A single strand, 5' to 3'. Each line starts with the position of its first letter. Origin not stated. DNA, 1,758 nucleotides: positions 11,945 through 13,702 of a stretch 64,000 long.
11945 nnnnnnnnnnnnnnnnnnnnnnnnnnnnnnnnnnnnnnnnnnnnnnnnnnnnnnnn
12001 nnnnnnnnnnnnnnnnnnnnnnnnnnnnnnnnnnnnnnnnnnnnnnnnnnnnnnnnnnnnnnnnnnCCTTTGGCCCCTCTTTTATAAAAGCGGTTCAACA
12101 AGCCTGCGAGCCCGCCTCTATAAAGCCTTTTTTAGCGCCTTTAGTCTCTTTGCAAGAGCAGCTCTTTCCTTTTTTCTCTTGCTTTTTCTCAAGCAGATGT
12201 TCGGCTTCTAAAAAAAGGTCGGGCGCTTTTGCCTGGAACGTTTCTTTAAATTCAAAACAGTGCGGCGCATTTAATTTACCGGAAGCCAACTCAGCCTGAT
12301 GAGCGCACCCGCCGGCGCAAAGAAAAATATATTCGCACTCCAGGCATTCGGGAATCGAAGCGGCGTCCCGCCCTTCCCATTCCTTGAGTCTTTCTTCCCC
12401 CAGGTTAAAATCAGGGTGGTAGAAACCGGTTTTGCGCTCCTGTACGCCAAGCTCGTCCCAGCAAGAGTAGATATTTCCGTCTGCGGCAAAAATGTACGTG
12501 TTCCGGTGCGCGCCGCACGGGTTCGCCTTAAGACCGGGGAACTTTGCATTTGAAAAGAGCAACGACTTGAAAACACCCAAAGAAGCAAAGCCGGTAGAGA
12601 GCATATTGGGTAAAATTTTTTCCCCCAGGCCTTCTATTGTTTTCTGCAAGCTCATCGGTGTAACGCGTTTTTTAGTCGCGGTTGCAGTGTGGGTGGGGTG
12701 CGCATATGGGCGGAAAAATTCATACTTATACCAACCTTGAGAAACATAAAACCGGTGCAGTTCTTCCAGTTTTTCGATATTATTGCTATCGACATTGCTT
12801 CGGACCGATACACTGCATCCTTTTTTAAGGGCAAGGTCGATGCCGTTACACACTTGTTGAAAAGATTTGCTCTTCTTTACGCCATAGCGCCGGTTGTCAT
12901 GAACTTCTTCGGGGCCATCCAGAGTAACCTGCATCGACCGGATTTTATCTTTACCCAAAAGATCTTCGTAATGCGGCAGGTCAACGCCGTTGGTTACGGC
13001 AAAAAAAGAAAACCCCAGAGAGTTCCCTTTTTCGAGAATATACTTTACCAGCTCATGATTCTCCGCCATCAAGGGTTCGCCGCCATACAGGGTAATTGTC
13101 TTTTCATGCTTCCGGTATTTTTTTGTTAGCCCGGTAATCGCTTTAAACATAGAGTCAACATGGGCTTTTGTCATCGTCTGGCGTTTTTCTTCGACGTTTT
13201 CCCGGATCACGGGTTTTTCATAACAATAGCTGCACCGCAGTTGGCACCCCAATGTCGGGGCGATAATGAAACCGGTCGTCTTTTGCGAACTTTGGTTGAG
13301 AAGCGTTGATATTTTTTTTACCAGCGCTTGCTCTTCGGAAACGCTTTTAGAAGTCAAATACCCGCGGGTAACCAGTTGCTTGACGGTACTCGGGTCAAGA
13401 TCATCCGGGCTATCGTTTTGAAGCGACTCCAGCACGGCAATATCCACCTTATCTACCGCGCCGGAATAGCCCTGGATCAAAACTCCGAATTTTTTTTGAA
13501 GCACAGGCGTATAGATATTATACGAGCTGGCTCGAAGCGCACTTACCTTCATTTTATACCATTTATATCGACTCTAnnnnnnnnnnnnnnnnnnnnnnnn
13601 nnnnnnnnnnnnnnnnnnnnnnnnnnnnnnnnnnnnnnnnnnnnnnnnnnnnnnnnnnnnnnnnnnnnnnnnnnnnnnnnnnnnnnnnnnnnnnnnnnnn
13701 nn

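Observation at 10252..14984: Compact radical-SAM/SPASM RiPP-like operon in an architecture I do not recognise as characterised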

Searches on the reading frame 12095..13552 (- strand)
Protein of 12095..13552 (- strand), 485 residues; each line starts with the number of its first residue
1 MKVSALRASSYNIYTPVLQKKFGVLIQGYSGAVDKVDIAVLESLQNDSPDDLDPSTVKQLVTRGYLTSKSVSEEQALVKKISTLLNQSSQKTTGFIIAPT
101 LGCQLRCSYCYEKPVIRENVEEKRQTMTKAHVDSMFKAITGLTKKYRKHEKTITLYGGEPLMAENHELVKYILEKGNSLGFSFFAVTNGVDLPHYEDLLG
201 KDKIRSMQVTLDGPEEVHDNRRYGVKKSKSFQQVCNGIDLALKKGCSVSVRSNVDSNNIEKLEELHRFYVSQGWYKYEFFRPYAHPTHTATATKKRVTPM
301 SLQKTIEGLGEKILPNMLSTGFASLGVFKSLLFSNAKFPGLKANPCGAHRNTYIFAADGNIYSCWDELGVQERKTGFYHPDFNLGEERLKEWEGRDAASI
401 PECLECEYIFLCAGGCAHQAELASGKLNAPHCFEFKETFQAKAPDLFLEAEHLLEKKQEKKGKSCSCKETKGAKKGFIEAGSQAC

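Call 3: search_protein_families(library=pfam, proteins=[window:12095-13552:-], max_evalue=0.1)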
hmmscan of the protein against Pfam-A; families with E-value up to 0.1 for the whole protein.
window:12095-13552:- (485 aa): 3 families
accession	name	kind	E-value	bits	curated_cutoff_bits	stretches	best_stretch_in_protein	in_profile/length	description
PF04055.27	Radical_SAM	-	5.8e-13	49.8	29.5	1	99-268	3-165/166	Radical SAM superfamily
PF13353.11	Fer4_12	-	3.3e-07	31.1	22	1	102-222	14-124/137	4Fe-4S single cluster domain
PF07000.17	DUF1308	-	0.031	14.7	26.9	1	103-171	16-86/163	Protein of unknown function (DUF1308)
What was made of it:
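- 12095..13552 (-): Radical SAM/SPASM peptide maturase D (485 aa). Pfam Radical_SAM 5.8e-13 (call 3).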

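Call 4: search_protein_families(library=ncbifam, proteins=[window:12095-13552:-], max_evalue=0.1)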
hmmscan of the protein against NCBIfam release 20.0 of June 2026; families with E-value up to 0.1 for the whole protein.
window:12095-13552:- (485 aa): 77 families (the best 25 are shown)
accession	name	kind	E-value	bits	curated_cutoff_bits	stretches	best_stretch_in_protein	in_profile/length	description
TIGR04334.1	rSAM_Clo7bot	equivalog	1.8e-36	125.8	600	1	39-436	35-422/440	radical SAM/SPASM domain Clo7bot peptide maturase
TIGR04463.1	rSAM_vs_C_rich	equivalog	8e-36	123.7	525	1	11-419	1-397/438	TIGR04463 family radical SAM/SPASM RiPP maturase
NF038107.1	rSAM_NF038107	equivalog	2.8e-34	118.6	600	2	8-270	3-264/444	Cys-every-fifth radical SAM/SPASM peptide maturase CefB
TIGR04280.1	geopep_mat_rSAM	hypoth_equivalog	2.1e-29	102.7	400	1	10-440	5-414/428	geopeptide radical SAM maturase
NF047865.1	rSAM_PapB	equivalog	5.5e-28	98.2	340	1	100-430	10-330/330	PapB family radical SAM/SPASM ranthipeptide maturase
NF052473.1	rSAM_FlmE_OhkG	exception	1.6e-25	89.8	500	2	8-265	3-272/481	FlmE/OhkG family radical SAM/SPASM peptide maturase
TIGR04083.1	rSAM_pep_methan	hypoth_equivalog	1.1e-21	77.2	300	1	96-445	3-342/376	TIGR04083 family peptide-modifying radical SAM enzyme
TIGR04163.1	rSAM_cobopep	equivalog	3.9e-21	75.3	375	1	61-437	34-409/428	peptide-modifying radical SAM enzyme CbpB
TIGR03942.1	sulfatase_rSAM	equivalog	6.9e-21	74.7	349.45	1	101-446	9-357/363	anaerobic sulfatase maturase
TIGR03978.1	rSAM_paired_1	equivalog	4.4e-20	71.9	370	1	37-412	27-413/466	His-Xaa-Ser system radical SAM maturase HxsB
NF041707.1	rSAM_YhhB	equivalog_domain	7e-20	71.3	445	1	102-250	11-161/369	cyclophane-forming radical SAM/SPASM peptide maturase YhhB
NF041298.1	rSAM_mat_DynA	equivalog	8.5e-20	71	450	1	96-272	4-177/356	dynobactin maturation radical SAM/SPASM protein DynA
NF040899.1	ryptide_rSAM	equivalog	3.6e-18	65.5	600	1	12-280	26-283/464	radical SAM/SPASM ryptide class RiPP maturase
TIGR04064.1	rSAM_nif11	equivalog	4.1e-18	65.3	518.7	2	33-243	26-226/459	nif11-like peptide radical SAM maturase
TIGR03906.1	quino_hemo_SAM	equivalog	4.3e-17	61.9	453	1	35-425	38-423/467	quinohemoprotein amine dehydrogenase maturation protein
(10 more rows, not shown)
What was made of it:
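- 12095..13552 (-): Best NCBIfam matches are Clo7bot 126 bits, TIGR04463 124, CefB 119 and PapB 98, all far below their cut-offs (call 4).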

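Call 6: find_homologous_proteins(query=window:12095-13552:-, max_evalue=1e-10)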
Query window:12095-13552:- (485 aa): 139 proteins with E <= 1e-10 among 8000 candidates; the best 120 are listed.
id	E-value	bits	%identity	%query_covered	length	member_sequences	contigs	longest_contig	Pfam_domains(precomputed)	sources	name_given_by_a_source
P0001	0.0e+0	1117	100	100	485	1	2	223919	PF04055.28,PF13353.12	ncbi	-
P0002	6.0e-114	400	41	93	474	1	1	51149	PF04055.28,PF13353.12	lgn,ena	-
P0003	4.2e-113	397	41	96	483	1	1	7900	PF04055.28,PF13353.12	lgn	-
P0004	2.3e-112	394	41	96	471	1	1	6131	PF04055.28,PF13353.12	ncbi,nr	ncbi:MAG TPA: radical SAM protein [Methanotrichaceae archaeon]|nr:radical SAM protein [Methanotricha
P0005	1.2e-111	392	41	96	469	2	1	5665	PF04055.28,PF13353.12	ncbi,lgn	-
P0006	1.2e-111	392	41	91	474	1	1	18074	PF04055.28,PF13353.12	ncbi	-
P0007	1.2e-105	372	41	94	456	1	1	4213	PF04055.28,PF13353.12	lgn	-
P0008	3.1e-103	364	40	94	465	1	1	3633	PF04055.28,PF13353.12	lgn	-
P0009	1.7e-101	359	40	93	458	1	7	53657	PF04055.28,PF13353.12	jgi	jgi:uncharacterized protein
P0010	6.9e-85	304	37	93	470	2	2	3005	PF04055.28,PF13353.12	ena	-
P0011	3.3e-82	295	38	88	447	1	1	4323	PF04055.28,PF13353.12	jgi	-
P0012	7.5e-81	291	36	93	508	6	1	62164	PF04055.28,PF13353.12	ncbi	-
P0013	5.3e-80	288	37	92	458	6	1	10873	PF04055.28,PF13353.12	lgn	-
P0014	2.5e-77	279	36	91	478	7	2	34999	PF04055.28,PF13353.12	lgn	-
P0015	2.9e-77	279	35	94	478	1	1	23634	PF04055.28,PF13353.12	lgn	-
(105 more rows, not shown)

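Call 7: find_encoding_contigs(protein=P0001, flank=8000, max_places=3)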
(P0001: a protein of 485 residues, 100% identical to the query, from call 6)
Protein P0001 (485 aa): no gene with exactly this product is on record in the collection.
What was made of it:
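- Tried and rejected: The exact-match contig look-up for the window's own rSAM found nothing (call 7).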

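Call 8: find_encoding_contigs(protein=P0002, flank=8000, max_places=3)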
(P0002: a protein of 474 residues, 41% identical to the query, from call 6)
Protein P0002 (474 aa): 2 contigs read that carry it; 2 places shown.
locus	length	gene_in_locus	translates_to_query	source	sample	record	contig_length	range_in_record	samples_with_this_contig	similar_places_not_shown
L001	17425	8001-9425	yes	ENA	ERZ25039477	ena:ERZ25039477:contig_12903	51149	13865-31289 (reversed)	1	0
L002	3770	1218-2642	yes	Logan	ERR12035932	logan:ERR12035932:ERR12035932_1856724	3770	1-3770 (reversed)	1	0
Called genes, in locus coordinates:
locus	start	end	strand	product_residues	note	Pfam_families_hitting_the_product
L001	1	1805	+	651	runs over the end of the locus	PF02310:B12-binding (weak), PF04055:Radical_SAM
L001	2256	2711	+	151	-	-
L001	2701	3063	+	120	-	PF13392:HNH_3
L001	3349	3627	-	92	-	-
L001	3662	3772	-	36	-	-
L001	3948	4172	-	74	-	-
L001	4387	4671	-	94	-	-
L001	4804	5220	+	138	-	-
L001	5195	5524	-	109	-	-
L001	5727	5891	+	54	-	-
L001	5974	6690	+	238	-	-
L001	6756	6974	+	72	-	-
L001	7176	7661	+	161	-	-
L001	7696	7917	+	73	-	-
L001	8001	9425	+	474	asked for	PF13353:Fer4_12 (weak), PF04055:Radical_SAM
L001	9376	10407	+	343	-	-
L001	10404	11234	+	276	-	-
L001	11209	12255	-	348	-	PF13249:SQHop_cyclase_N (faint), PF00432:Prenyltrans, PF13243:SQHop_cyclase_C, PF07678:TED_complement (weak)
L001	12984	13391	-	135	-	PF00072:Response_reg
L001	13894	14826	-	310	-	PF05598:DUF772, PF01609:DDE_Tnp_1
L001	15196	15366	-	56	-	-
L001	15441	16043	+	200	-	PF04326:SLFN_AlbA_2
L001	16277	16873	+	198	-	PF13749:HATPase_c_4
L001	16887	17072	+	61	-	-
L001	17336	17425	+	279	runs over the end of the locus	PF00142:Fer4_NifH (weak), PF02374:ArsA_ATPase (weak), PF06564:CBP_BcsQ, PF07015:VirC1 (faint), PF09140:MipZ, PF10609:ParA, PF13614:AAA_31, PF01656:CbiA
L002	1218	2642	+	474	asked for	PF13353:Fer4_12 (weak), PF04055:Radical_SAM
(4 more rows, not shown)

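Call 12: find_related_loci(query=A1, collection=genome_contigs, flank=8000)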
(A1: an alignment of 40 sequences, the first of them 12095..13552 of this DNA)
Query A1 (485 aa) in genome_contigs; peptide patterns used: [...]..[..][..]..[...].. (x = any residue, [..] = any of these).
600 stretches matched a pattern (row limit reached: there are more); 359 encode a relative of the query (tblastn E <= 1e-3); the best 80 are kept; 80 distinct loci.
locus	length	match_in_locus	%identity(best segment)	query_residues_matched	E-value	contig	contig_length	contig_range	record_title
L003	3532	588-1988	41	5-470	1e-119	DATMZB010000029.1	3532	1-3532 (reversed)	MAG TPA_asm: Methanotrichaceae archaeon isolate SMAG_U13163 k141_111097, whole genome shotgun sequence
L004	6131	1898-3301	41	6-470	1e-116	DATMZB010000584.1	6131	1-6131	MAG TPA_asm: Methanotrichaceae archaeon isolate SMAG_U13163 k141_78453, whole genome shotgun sequence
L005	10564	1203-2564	36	3-441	1e-90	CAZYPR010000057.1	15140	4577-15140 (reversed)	MAG TPA_asm: uncultured Clostridia bacterium isolate binchicken_co96_90 genome assembly, contig: NODE_1614_length_15140_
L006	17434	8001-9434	36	4-441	2e-80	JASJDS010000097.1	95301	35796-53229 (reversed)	MAG: Calothrix sp. MO_192.B10 MO_192.c_358, whole genome shotgun sequence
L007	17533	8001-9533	34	1-467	1e-79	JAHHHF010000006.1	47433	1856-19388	MAG: Goleter apudmare HA4340-LM2 scaffold_106_c1, whole genome shotgun sequence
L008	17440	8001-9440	36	4-443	1e-79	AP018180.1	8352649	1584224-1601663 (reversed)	Nostoc carneum NIES-2107 DNA, nearly complete genome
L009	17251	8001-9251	36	5-417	4e-76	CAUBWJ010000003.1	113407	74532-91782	MAG TPA_asm: uncultured Muribaculaceae bacterium isolate ERR4316479_bin.22_MetaWRAP_v1.3_MAG genome assembly, contig: ER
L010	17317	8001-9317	33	1-432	7e-75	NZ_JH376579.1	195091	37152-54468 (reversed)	Paraprevotella clara YIT 11840 Scfld2, whole genome shotgun sequence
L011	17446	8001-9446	33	4-448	7e-75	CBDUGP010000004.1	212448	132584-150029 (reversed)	MAG TPA_asm: uncultured bacterium isolate SRR22808116_maxbin2_13 genome assembly, contig: ERZ25043450.14, whole genome s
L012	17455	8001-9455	32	2-449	2e-74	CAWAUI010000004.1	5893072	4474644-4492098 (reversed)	MAG: Thermoanaerobaculaceae bacterium isolate MFD09730.bin.2.32 genome assembly, contig: contig_588, whole genome shotgu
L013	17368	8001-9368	31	7-449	5e-73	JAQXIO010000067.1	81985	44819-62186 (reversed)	MAG: Bacteroidales bacterium isolate SUG1227 k141_3302235, whole genome shotgun sequence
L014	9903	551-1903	33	5-460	2e-72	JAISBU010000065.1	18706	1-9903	MAG: Prevotellaceae bacterium isolate Gx481_bin33 k119_2793198, whole genome shotgun sequence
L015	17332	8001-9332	33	7-443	3e-72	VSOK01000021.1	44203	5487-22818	MAG: Bacteroidales bacterium isolate SC1158_S11_bin.15 SC1158_S11_SC1158_S11_bin.15_contig_21, whole genome shotgun sequ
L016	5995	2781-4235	32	2-448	2e-72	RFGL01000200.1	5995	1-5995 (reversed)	MAG: Acidobacteria bacterium isolate J023 k99_637801, whole genome shotgun sequence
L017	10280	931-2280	33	6-440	3e-72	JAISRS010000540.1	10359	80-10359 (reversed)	MAG: Prevotellaceae bacterium isolate Kf353_bin76 k119_1749864, whole genome shotgun sequence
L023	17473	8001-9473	33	5-439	3e-70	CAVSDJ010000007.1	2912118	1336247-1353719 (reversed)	MAG: Blastocatellia bacterium isolate MFD01916.bin.3.112 genome assembly, contig: contig_4703, whole genome shotgun sequ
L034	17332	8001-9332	29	6-449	7e-69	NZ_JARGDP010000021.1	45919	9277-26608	Petrocella sp. FN5 21, whole genome shotgun sequence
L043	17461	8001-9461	32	3-450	6e-67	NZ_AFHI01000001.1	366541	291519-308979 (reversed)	Rheinheimera sp. A13L DRAFT__contig00001, whole genome shotgun sequence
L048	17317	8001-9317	33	2-439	3e-66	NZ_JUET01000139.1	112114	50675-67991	Tannerella forsythia strain ATCC 43037 contig139, whole genome shotgun sequence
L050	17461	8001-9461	29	3-462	5e-66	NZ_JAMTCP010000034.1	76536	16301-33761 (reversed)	Streptoalloteichus tenebrarius strain DSM 40477 LX15DRAFT_scaffold00034.34, whole genome shotgun sequence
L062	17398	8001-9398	33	5-449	8e-78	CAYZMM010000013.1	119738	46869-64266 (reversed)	MAG TPA_asm: uncultured Thermodesulfobacteriota bacterium isolate SRP141376_co2_50 genome assembly, contig: NODE_363_len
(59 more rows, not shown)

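Call 17: find_encoding_contigs(protein=P0006, flank=8000, max_places=2)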
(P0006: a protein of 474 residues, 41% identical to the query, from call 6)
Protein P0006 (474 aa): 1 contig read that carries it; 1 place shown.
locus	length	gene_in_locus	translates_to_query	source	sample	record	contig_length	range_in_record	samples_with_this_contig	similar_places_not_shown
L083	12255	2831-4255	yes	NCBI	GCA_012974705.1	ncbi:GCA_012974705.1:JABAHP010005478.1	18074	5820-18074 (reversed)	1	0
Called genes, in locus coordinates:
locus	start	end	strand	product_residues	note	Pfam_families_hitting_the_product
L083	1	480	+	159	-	?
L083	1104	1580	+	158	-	-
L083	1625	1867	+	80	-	-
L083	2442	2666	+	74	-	-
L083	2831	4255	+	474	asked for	PF13353:Fer4_12, PF04055:Radical_SAM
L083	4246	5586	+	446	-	PF04055:Radical_SAM, PF13353:Fer4_12 (weak)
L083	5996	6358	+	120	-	-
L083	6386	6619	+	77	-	-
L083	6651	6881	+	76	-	-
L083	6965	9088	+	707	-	PF13243:SQHop_cyclase_C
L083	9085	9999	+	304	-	-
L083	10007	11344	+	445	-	PF01266:DAO (faint), PF01494:FAD_binding_3, PF01946:Thi4 (weak), PF03486:HI0933_like (weak), PF05834:Lycopene_cycl (weak), PF07992:Pyr_redox_2, PF12831:FAD_oxidored, PF22578:GGR_cat (weak), +1 more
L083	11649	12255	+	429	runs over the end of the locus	PF07536:HWE_HK (weak), PF07568:HisKA_2, PF13581:HATPase_c_2 (weak), PF02518:HATPase_c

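Call 18: find_encoding_contigs(protein=P0009, flank=8000, max_places=3)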
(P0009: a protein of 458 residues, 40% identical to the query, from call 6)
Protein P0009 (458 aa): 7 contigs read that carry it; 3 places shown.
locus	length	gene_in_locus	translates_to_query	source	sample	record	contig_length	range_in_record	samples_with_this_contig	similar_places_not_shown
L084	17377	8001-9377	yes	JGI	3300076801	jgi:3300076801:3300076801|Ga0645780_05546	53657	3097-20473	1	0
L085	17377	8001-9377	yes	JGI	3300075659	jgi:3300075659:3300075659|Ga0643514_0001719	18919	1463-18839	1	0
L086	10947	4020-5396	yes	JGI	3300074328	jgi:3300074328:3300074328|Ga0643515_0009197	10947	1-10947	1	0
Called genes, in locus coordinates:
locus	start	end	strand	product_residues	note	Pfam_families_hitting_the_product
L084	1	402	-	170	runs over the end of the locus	-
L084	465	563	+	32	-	-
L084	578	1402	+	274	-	PF25209:Phage_capsid_4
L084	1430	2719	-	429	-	-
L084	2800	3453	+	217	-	-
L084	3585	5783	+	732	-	PF13529:Peptidase_C39_2 (weak)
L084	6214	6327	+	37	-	-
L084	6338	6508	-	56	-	-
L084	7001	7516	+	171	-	-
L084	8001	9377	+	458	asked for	PF04055:Radical_SAM, PF13353:Fer4_12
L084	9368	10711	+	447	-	PF04055:Radical_SAM (weak)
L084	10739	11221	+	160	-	-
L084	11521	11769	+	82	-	-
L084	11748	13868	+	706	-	PF13243:SQHop_cyclase_C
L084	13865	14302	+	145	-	-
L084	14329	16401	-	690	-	PF00239:Resolvase, PF07508:Recombinase, PF13408:Zn_ribbon_recom (weak), PF12728:HTH_17 (weak)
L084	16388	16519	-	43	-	-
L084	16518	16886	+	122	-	-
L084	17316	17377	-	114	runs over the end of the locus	PF00011:HSP20, PF17886:ArsA_HSP20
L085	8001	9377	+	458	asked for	PF04055:Radical_SAM, PF13353:Fer4_12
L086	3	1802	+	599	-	?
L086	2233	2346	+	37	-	-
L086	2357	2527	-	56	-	-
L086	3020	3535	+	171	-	-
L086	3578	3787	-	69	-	-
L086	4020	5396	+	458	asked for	PF04055:Radical_SAM, PF13353:Fer4_12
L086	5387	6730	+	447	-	PF04055:Radical_SAM (weak)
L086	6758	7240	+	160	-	-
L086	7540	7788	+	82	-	-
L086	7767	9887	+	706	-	PF13243:SQHop_cyclase_C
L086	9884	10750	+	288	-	-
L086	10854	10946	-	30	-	?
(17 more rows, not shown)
